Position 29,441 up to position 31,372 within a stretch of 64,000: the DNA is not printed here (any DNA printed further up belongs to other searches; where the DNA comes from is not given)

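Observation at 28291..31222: Tandem OPX duplication with SLBB-repeat expansion; 3' ends still match at the DNA level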

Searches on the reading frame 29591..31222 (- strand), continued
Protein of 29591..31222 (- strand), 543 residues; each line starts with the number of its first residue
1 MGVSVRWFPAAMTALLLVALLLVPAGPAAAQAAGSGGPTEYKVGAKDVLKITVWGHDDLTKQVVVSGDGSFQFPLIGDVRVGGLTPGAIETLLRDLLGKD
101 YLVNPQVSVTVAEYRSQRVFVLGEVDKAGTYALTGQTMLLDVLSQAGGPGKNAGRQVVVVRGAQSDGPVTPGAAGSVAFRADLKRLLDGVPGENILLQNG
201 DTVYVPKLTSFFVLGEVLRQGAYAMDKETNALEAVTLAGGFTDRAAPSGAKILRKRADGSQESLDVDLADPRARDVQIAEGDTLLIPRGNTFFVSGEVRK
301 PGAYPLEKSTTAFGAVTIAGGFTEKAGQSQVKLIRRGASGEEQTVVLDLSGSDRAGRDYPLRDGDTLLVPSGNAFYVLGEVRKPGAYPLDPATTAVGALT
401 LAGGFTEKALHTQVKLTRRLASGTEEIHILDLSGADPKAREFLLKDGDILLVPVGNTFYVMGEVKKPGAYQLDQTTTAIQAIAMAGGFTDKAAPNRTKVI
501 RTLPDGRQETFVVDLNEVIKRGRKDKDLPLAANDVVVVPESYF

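Call 34: find_encoding_contigs(protein=P0075, flank=8000, max_places=1)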
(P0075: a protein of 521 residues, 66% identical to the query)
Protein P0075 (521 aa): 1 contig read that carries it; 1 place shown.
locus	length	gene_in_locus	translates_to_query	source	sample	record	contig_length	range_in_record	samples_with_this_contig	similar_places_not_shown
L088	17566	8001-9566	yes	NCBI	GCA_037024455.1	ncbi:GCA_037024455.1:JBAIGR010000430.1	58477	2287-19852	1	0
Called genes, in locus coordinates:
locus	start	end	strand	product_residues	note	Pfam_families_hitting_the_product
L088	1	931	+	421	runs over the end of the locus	PF01066:CDP-OH_P_transf (weak)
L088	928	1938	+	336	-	PF03706:LPG_synthase_TM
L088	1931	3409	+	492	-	PF02310:B12-binding (weak), PF04055:Radical_SAM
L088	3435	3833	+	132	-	PF01451:LMWPc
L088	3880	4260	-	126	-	PF00072:Response_reg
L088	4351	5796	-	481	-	PF00072:Response_reg, PF00158:Sigma54_activat, PF14532:Sigma54_activ_2, PF07728:AAA_5 (weak), PF25601:AAA_lid_14, PF02954:HTH_8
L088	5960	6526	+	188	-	-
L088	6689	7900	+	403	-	PF13505:OMP_b-brl (faint), PF10082:BBP2_2, PF11854:MtrB_PioB (faint)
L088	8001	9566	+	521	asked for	PF02563:Poly_export, PF10531:SLBB, PF22461:SLBB_2, PF10531:SLBB, PF10531:SLBB, PF10531:SLBB, PF22461:SLBB_2, PF10531:SLBB, +3 more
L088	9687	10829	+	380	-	PF02563:Poly_export, PF10531:SLBB, PF22461:SLBB_2, PF10531:SLBB, PF22461:SLBB_2 (weak), PF10531:SLBB, PF22461:SLBB_2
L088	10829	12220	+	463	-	PF02706:Wzz, PF13807:GNVR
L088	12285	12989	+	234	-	PF01656:CbiA, PF10609:ParA, PF13614:AAA_31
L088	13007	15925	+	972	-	PF04932:Wzy_C, PF00515:TPR_1 (faint), PF07719:TPR_2 (faint), PF13181:TPR_8 (faint), PF13414:TPR_11 (faint), PF13428:TPR_14 (faint), PF13431:TPR_17 (faint), PF13424:TPR_12 (weak), +2 more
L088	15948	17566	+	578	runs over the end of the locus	PF01590:GAF (weak), PF13185:GAF_2 (faint), PF13581:HATPase_c_2 (faint), PF02518:HATPase_c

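Call 35: find_encoding_contigs(protein=P0083, flank=8000, max_places=1)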
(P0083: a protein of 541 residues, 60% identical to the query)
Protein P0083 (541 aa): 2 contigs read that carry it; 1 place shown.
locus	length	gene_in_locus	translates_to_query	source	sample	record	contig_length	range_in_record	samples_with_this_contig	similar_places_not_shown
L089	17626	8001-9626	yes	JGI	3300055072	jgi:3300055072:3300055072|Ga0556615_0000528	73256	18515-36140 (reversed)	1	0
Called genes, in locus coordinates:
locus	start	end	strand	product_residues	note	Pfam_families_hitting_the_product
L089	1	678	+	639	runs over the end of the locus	PF02518:HATPase_c, PF13589:HATPase_c_3 (weak), PF09239:Topo-VIb_trans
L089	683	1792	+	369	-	PF04406:TP6A_N, PF20768:Topo_VI_alpha, PF21180:TOP6A-Spo11_Toprim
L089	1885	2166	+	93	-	PF05015:HigB-like_toxin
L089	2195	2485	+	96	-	PF01381:HTH_3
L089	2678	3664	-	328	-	PF04773:FecR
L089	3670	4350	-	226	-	PF04773:FecR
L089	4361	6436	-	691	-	PF05226:CHASE2, PF00211:Guanylate_cyc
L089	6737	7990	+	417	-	PF13505:OMP_b-brl (faint), PF10082:BBP2_2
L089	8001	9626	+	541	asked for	PF02563:Poly_export, PF10531:SLBB, PF22461:SLBB_2, PF10531:SLBB, PF22461:SLBB_2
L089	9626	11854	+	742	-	PF02706:Wzz, PF13807:GNVR, PF01656:CbiA, PF10609:ParA, PF13614:AAA_31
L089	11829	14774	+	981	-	PF04932:Wzy_C, PF13176:TPR_7 (faint), PF14559:TPR_19 (faint), PF07719:TPR_2 (faint), PF13414:TPR_11 (faint), PF13431:TPR_17 (faint), PF13181:TPR_8 (faint)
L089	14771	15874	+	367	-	PF14907:NTP_transf_5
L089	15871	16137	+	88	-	PF05402:PqqD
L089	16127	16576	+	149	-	PF13471:Transglut_core3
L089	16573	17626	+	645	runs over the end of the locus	PF13522:GATase_6, PF13537:GATase_7, PF00733:Asn_synthase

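Call 36: find_encoding_contigs(protein=P0085, flank=8000, max_places=1)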
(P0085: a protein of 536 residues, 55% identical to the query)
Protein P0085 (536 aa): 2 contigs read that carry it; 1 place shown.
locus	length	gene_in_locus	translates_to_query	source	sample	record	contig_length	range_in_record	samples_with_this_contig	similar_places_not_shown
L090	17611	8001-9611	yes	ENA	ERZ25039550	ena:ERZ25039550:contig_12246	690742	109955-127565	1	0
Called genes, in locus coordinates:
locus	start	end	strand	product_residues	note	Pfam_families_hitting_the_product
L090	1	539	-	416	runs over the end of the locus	PF00005:ABC_tran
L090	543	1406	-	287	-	PF01061:ABC2_membrane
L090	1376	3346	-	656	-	PF13522:GATase_6, PF13537:GATase_7, PF00733:Asn_synthase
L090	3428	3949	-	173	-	PF05050:Methyltransf_21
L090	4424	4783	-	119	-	-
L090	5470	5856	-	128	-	PF01609:DDE_Tnp_1, PF13586:DDE_Tnp_1_2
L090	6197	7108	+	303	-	-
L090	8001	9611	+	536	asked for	PF02563:Poly_export, PF22461:SLBB_2, PF10531:SLBB, PF10531:SLBB, PF22461:SLBB_2, PF10531:SLBB, PF10531:SLBB, PF22461:SLBB_2, +2 more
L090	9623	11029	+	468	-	PF13807:GNVR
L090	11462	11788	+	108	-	-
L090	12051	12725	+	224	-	PF00072:Response_reg, PF00196:GerE, PF08281:Sigma70_r4_2 (weak)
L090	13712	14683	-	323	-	-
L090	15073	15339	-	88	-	-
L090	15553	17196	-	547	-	PF00118:Cpn60_TCP1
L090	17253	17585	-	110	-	PF00166:Cpn10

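Call 51: predict_structure(alignment_id=A2)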
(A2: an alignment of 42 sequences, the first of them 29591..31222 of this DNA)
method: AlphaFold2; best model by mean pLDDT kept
length: 543 residues; sequences in the alignment: 42
mean_pLDDT: 85.2   pTM: 0.42
mean pLDDT of the five models: 85.2, 83.2, 83.0, 82.1, 81.2
residues with pLDDT >= 90: 270; 70-90: 229; 50-70: 19; < 50: 25
segments of 3 or more residues with pLDDT < 50: 1-8, 22-37
pLDDT, mean of each block of 10 residues (from residue 1): 40 53 37 43 89 93 92 93 92 93 93 86 91 86 91 87 76 83 89 89 87 92 84 92 85 85 89 83 88 92 87 93 87 86 90 87 92 86 86 89 86 87 86 84 89 86 92 88 94 95 86 93 92 92 70
secondary structure, 60 per line:
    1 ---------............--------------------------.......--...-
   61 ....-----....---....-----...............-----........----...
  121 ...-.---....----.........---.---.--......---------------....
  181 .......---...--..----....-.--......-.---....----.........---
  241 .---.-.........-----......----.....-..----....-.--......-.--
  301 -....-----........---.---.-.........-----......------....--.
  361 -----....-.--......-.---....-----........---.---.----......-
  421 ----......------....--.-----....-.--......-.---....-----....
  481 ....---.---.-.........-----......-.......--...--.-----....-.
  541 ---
elements in order: H10-21 E48-54 E61-64 E70-73 E77-80 H86-100 E106-113 E118-123 E129-132 H139-145 E156-161 E177-182 H183-187 E202-205 E210-215 E221-224 H231-237 E250-255 E261-266 H271-275 E283-286 E291-296 E302-305 H312-318 E331-336 E342-347 H354-357 E366-369 E374-379 E385-388 H395-401 E414-419 E425-430 H437-440 E449-452 E457-462 E468-471 H478-484 E497-502 E508-513 H515-521 E535-538

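Call 55: fold_search(model_id=the predicted structure, library=pdb)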
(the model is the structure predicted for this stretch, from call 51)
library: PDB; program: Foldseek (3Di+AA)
matches with E <= 10: 763; with E <= 0.001: 40
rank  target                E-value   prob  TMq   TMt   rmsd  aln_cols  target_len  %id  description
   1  2j58_A                7.3e-21  1.00  0.37  0.54   4.6       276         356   28  The structure of Wza (released 2006-11-06)
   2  2w8h_A                1.1e-20  1.00  0.37  0.60  11.5       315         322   26  Crystal structure of spin labeled Wza24-345. (released 2009-02-10)
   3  2w8i_A                1.3e-20  1.00  0.37  0.59   4.6       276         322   28  Crystal structure of Wza24-345. (released 2009-02-10)
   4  9r64_A                4.9e-20  1.00  0.37  0.53   4.6       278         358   29  CPS secretion pathway Wza-Wzc_C1 (Conf 0) (released 2026-03-04)
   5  9r60_A                1.0e-19  1.00  0.37  0.55   4.7       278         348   29  CPS translocon Wza_C1 (released 2026-03-04)
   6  9r68_A                2.6e-19  1.00  0.37  0.54   4.4       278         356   29  CPS secretion pathway Wza-Wzc_C1 (Conf 2) (released 2026-03-04)
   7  7xff_A                7.0e-15  1.00  0.28  0.78   2.3       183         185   33  Polysaccharide export protein Wza (released 2022-05-04)
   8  7xfd_A                8.3e-15  1.00  0.27  0.84   2.2       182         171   34  Polysaccharide export protein Wza (released 2022-05-04)
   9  7xff_B                1.1e-14  1.00  0.28  0.83   1.7       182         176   33  Polysaccharide export protein Wza (released 2022-05-04)
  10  9n9a                  3.7e-14  1.00  0.21  0.55   6.2       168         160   33  Crystal structure of Class-3 OPX WzaB from Myxococcus xanthus (released 2026-01-28)
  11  5b83_A                4.5e-09  1.00  0.14  0.20  17.4       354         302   15  Crystal structure of Optineurin UBAN in complex with linear ubiquitin (released 2016-09-07)
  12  5b83_D                5.7e-09  1.00  0.13  0.19  18.5       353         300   15  Crystal structure of Optineurin UBAN in complex with linear ubiquitin (released 2016-09-07)
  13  7eb9_A                1.1e-08  1.00  0.15  0.22  17.1       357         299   15  The structure of the A20-binding inhibitor of NF-kB 1 in complex with tetra-ubiquitin (released 2021-07-21)
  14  9a9w_O                2.2e-08  1.00  0.21  0.13  27.4       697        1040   10  USP7 bound to a nucleosome/p53 complex (released 2025-08-06)
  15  7yui_A                7.3e-08  1.00  0.16  0.24  16.5       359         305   16  Crystal structure of HOIL-1L(195-423) in complex with the linear tetra-ubiquitin (released 2023-08-30)
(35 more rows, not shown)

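Call 71: find_encoding_contigs(protein=P0068, flank=5000, max_places=1)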
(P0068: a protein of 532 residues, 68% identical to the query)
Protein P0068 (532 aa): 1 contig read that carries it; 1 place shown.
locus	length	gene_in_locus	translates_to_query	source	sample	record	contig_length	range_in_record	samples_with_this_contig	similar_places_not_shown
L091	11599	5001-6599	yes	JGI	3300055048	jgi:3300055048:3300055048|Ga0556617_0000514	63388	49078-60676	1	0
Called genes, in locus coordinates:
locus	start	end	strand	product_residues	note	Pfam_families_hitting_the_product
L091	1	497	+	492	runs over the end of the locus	PF02310:B12-binding, PF04055:Radical_SAM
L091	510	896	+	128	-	PF01451:LMWPc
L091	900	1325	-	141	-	PF00072:Response_reg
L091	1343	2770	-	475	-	PF00072:Response_reg, PF00158:Sigma54_activat, PF14532:Sigma54_activ_2, PF00004:AAA (weak), PF07728:AAA_5 (faint), PF25601:AAA_lid_14, PF02954:HTH_8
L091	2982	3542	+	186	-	-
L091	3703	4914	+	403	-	PF10082:BBP2_2, PF13505:OMP_b-brl (faint), PF11854:MtrB_PioB (faint)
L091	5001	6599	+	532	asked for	PF02563:Poly_export, PF10531:SLBB, PF22461:SLBB_2, PF10531:SLBB, PF10531:SLBB, PF10531:SLBB, PF22461:SLBB_2, PF10531:SLBB, +3 more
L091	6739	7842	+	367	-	PF02563:Poly_export, PF10531:SLBB, PF22461:SLBB_2, PF10531:SLBB, PF22461:SLBB_2, PF10531:SLBB, PF22461:SLBB_2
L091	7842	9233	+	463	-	PF02706:Wzz, PF13807:GNVR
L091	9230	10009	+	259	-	PF01656:CbiA, PF10609:ParA, PF13614:AAA_31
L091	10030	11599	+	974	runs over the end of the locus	PF13432:TPR_16 (faint), PF04932:Wzy_C, PF00515:TPR_1 (faint), PF07719:TPR_2 (faint), PF13176:TPR_7 (faint), PF13181:TPR_8 (faint), PF13414:TPR_11 (faint), PF23914:TPR_CcmH_CycH (weak), +4 more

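Call 72: find_encoding_contigs(protein=P0052, flank=5000, max_places=1)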
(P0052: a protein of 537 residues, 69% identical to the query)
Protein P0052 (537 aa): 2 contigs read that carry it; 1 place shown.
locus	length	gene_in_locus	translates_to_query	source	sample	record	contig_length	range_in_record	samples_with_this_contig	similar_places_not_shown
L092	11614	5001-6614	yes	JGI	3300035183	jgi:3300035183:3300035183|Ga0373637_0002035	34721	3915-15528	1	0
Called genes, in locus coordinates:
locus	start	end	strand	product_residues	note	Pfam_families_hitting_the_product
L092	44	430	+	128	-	-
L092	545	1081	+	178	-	PF04773:FecR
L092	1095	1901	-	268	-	-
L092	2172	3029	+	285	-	PF04773:FecR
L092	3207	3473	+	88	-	-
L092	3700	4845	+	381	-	PF10082:BBP2_2, PF13505:OMP_b-brl (faint)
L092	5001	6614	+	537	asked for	PF02563:Poly_export, PF10531:SLBB, PF22461:SLBB_2, PF10531:SLBB, PF10531:SLBB, PF22461:SLBB_2, PF10531:SLBB, PF22461:SLBB_2, +1 more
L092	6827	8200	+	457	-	PF02706:Wzz (weak), PF13807:GNVR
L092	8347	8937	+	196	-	PF01656:CbiA, PF10609:ParA (weak), PF13614:AAA_31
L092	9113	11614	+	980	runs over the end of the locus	PF04932:Wzy_C, PF07719:TPR_2 (faint), PF13414:TPR_11 (faint), PF23914:TPR_CcmH_CycH (faint), PF13181:TPR_8 (faint), PF14559:TPR_19 (weak), PF13432:TPR_16, PF13428:TPR_14 (weak), +4 more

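Call 73: find_encoding_contigs(protein=P0003, flank=5000, max_places=1)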
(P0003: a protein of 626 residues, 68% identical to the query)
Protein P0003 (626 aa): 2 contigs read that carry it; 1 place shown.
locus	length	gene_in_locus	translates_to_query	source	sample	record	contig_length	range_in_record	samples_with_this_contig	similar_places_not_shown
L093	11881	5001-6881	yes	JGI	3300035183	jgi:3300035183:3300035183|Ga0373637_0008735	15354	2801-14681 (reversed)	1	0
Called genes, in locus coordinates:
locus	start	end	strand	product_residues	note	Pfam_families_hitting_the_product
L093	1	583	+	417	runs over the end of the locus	?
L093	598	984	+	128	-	PF01451:LMWPc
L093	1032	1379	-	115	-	PF00072:Response_reg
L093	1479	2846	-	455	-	PF00072:Response_reg, PF00158:Sigma54_activat, PF14532:Sigma54_activ_2, PF00004:AAA (weak), PF07728:AAA_5 (weak), PF25601:AAA_lid_14, PF02954:HTH_8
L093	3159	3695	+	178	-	-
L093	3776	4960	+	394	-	PF10082:BBP2_2, PF13505:OMP_b-brl (faint)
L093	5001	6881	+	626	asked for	PF02563:Poly_export, PF10531:SLBB, PF22461:SLBB_2, PF10531:SLBB, PF22461:SLBB_2, PF10531:SLBB, PF22461:SLBB_2, PF10531:SLBB, +3 more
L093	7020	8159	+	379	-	PF02563:Poly_export, PF10531:SLBB, PF22461:SLBB_2, PF10531:SLBB, PF22461:SLBB_2 (weak), PF10531:SLBB, PF22461:SLBB_2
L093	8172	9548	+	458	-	PF02706:Wzz, PF13807:GNVR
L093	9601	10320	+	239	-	PF10609:ParA (faint), PF13614:AAA_31, PF01656:CbiA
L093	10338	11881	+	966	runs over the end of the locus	PF13431:TPR_17 (faint), PF04932:Wzy_C, PF13424:TPR_12 (faint), PF23914:TPR_CcmH_CycH (faint), PF07719:TPR_2 (faint), PF13181:TPR_8 (faint), PF13432:TPR_16 (weak), PF14559:TPR_19 (weak), +3 more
